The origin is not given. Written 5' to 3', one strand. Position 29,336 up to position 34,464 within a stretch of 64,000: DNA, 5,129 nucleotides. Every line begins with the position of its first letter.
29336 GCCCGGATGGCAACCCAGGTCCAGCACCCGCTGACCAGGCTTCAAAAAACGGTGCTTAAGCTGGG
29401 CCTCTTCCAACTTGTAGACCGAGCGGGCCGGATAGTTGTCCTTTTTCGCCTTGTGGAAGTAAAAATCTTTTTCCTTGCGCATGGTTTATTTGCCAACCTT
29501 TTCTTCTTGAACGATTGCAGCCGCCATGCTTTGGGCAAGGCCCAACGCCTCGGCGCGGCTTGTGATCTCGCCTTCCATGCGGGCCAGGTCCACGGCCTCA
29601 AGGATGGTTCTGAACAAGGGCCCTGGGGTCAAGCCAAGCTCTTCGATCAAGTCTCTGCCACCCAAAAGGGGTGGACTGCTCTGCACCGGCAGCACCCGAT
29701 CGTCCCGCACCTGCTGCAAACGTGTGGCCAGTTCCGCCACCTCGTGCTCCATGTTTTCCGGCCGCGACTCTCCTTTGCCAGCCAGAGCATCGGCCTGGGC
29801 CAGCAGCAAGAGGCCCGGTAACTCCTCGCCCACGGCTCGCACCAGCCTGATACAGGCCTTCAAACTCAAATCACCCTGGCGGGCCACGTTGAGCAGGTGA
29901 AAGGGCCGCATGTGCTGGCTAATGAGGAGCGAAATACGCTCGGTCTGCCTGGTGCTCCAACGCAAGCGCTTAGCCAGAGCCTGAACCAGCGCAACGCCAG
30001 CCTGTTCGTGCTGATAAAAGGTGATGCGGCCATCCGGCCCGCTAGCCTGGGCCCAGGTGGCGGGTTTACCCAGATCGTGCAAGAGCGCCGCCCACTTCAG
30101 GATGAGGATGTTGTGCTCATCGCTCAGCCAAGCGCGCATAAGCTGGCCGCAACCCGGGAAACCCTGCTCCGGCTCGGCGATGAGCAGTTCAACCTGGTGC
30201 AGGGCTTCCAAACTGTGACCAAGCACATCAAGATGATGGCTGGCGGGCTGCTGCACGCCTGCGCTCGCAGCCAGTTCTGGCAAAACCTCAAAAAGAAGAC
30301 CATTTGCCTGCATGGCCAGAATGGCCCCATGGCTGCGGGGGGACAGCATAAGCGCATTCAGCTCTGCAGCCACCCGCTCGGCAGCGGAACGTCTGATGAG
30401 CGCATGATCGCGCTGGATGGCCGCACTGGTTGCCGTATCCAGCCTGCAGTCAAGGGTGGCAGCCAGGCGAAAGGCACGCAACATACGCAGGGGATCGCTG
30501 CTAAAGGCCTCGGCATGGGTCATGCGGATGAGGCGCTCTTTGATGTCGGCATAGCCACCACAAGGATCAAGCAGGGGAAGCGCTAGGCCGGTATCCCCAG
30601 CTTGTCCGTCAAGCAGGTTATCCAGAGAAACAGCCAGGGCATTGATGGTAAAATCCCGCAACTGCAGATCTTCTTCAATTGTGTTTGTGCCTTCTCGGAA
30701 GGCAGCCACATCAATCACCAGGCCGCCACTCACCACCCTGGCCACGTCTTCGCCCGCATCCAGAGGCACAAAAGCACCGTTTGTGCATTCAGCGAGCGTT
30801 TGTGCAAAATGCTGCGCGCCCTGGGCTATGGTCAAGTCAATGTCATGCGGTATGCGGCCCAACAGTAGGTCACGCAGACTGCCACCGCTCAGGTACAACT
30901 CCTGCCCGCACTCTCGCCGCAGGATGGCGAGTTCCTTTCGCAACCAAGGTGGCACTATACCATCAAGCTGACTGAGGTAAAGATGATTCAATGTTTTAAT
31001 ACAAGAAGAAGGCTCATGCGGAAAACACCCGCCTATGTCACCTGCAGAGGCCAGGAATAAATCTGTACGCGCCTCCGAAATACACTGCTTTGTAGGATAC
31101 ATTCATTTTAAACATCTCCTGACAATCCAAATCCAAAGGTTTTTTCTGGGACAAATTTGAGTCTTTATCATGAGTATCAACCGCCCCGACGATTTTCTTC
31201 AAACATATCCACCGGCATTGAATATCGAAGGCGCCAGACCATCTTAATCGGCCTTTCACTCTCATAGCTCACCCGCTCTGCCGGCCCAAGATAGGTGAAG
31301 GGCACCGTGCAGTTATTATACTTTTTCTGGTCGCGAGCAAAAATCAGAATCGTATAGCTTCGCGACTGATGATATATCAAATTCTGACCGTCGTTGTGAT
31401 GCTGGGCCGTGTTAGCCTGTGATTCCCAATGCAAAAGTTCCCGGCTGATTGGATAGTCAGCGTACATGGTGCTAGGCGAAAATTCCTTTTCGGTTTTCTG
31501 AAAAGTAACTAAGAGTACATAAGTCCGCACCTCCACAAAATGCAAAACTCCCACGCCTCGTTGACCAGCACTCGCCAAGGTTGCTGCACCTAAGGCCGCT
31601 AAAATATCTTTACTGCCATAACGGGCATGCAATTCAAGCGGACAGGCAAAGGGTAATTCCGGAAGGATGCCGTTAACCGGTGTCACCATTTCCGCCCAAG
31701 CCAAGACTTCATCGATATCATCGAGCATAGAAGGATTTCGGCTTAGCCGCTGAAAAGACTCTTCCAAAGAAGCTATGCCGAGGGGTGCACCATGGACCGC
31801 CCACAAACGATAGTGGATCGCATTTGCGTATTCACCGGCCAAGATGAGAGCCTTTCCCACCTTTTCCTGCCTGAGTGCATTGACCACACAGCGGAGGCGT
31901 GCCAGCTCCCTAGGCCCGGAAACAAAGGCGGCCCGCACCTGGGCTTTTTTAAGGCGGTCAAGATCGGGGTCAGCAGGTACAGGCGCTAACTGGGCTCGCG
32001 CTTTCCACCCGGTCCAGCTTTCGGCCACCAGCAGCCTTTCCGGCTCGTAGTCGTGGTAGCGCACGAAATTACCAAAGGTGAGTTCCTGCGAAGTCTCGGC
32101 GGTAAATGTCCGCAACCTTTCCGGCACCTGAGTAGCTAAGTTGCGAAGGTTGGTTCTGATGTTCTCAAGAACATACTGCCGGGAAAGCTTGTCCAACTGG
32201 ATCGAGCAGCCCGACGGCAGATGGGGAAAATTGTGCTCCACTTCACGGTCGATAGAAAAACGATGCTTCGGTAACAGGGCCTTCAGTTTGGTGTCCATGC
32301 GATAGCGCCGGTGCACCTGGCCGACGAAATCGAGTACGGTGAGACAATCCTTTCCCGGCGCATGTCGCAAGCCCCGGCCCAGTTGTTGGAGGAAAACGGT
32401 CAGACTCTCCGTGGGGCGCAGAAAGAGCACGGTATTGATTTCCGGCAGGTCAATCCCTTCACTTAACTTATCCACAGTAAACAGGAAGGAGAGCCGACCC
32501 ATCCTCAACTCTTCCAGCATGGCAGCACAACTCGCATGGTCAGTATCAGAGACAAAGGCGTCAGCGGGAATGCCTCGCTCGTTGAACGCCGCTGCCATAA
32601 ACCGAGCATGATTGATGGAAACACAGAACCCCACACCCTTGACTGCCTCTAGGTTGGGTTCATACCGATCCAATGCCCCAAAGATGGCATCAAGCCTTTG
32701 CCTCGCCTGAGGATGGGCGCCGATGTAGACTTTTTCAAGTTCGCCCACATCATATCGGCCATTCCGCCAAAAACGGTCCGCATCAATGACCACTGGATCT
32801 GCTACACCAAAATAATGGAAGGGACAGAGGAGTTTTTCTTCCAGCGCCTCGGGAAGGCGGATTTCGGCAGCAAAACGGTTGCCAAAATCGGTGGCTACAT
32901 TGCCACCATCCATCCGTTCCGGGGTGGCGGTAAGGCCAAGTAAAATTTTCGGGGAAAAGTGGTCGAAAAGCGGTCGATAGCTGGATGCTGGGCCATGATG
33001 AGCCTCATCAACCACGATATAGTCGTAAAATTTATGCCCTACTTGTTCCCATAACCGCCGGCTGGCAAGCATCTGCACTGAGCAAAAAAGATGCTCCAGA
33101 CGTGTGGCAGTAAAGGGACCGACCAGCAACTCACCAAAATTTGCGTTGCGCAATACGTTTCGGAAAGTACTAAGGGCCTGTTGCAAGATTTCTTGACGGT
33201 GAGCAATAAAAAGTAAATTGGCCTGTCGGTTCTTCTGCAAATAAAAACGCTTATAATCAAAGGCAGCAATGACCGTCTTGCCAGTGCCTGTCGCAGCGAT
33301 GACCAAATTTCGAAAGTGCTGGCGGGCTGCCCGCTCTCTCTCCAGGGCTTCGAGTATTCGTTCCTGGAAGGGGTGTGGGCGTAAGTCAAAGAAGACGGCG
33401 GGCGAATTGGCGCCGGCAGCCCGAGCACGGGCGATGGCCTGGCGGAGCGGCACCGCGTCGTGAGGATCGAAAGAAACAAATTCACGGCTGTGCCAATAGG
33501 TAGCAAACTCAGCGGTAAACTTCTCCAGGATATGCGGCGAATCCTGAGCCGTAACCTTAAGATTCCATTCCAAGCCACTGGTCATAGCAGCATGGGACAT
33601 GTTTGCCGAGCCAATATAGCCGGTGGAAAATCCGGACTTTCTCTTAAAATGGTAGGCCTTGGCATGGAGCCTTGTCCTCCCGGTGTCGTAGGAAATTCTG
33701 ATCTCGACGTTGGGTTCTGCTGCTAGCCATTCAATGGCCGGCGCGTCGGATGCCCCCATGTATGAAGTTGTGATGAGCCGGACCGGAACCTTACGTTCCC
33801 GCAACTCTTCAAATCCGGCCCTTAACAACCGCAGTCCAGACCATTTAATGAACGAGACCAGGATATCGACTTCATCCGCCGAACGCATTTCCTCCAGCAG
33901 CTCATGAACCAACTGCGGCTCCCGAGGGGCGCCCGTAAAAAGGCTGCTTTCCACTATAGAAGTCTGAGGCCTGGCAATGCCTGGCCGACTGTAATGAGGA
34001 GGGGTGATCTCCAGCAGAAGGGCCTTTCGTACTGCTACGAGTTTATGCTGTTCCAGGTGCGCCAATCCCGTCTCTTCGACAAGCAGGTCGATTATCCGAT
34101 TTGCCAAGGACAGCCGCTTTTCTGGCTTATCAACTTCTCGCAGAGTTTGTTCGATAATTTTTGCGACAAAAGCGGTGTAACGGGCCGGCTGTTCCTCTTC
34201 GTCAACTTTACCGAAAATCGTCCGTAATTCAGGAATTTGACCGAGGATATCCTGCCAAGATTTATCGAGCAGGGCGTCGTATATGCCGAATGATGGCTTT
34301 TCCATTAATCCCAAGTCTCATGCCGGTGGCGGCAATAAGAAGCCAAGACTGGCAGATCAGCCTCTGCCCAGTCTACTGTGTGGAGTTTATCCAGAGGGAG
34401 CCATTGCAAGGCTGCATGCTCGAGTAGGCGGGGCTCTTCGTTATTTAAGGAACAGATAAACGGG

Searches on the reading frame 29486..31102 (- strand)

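Call 59: search_protein_families(library=pfam, proteins=[window:29486-31102:-], max_evalue=0.00001)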
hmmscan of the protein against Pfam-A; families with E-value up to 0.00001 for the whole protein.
window:29486-31102:- (538 aa): 3 families
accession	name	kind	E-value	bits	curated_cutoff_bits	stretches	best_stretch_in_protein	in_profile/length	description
PF01743.26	PolyA_pol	-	1e-17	65.1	23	1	69-193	1-126/126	Poly A polymerase head domain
PF12627.12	PolyA_pol_RNAbd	-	8.6e-10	38.7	22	1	221-279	4-62/64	Probable RNA and SrmB- binding site of polymerase A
PF01966.28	HD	-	1.7e-09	38.4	22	1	294-440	2-113/116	HD domain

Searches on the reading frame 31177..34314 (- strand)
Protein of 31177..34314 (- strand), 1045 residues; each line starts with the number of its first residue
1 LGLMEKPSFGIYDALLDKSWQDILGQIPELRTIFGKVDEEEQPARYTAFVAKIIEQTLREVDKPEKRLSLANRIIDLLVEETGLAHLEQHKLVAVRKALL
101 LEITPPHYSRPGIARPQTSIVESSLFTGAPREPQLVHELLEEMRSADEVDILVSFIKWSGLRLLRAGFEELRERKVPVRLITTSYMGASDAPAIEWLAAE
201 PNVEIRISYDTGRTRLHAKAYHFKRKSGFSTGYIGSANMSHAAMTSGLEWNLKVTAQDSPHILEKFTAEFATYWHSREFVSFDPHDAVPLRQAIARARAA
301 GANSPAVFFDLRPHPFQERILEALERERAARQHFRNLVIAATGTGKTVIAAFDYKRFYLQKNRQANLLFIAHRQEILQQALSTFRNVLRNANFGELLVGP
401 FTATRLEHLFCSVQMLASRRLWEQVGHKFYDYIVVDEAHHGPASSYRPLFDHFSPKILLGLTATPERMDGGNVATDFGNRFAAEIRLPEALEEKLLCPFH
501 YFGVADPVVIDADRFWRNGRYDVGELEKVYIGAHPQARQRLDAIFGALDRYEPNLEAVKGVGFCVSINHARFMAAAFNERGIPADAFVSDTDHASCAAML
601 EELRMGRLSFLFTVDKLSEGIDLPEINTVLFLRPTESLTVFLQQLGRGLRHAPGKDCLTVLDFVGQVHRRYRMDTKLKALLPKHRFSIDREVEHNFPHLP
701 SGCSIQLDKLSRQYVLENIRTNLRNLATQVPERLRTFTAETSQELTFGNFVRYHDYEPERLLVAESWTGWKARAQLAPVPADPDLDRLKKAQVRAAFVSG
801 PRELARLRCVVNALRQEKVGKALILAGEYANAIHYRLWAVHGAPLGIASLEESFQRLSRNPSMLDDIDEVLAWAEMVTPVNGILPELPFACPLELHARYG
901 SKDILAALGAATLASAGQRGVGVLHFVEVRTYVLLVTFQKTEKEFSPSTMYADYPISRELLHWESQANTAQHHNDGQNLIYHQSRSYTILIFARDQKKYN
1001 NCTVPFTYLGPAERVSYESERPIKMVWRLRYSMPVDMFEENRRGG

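Call 59: search_protein_families(library=pfam, proteins=[window:31177-34314:-], max_evalue=0.00001)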
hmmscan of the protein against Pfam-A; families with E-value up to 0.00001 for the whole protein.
window:31177-34314:- (1045 aa): 7 families
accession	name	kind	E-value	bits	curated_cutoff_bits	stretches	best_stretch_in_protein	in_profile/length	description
PF04851.21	ResIII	-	3e-34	118.7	22.5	1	312-467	3-164/164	Type III restriction enzyme, res subunit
PF11907.13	DUF3427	-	2e-20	73.7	27.7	1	891-1040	125-278/280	Domain of unknown function (DUF3427)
PF00271.37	Helicase_C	-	4e-10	40.4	23.5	1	562-651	20-109/110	Helicase conserved C-terminal domain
PF13091.12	PLDc_2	-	4.4e-09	36.7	27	1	144-274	6-132/132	PLD-like domain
PF00270.35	DEAD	-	1e-07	32.3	26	1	315-466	2-161/167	DEAD/DEAH box helicase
PF09565.16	RE_NgoFVII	-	1.8e-07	31.1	23.8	1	198-269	75-147/162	NgoFVII restriction endonuclease N-terminal PLD domain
PF18766.7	SWI2_SNF2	-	7.8e-07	29.4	26.7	1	333-505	18-194/221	SWI2/SNF2 ATPase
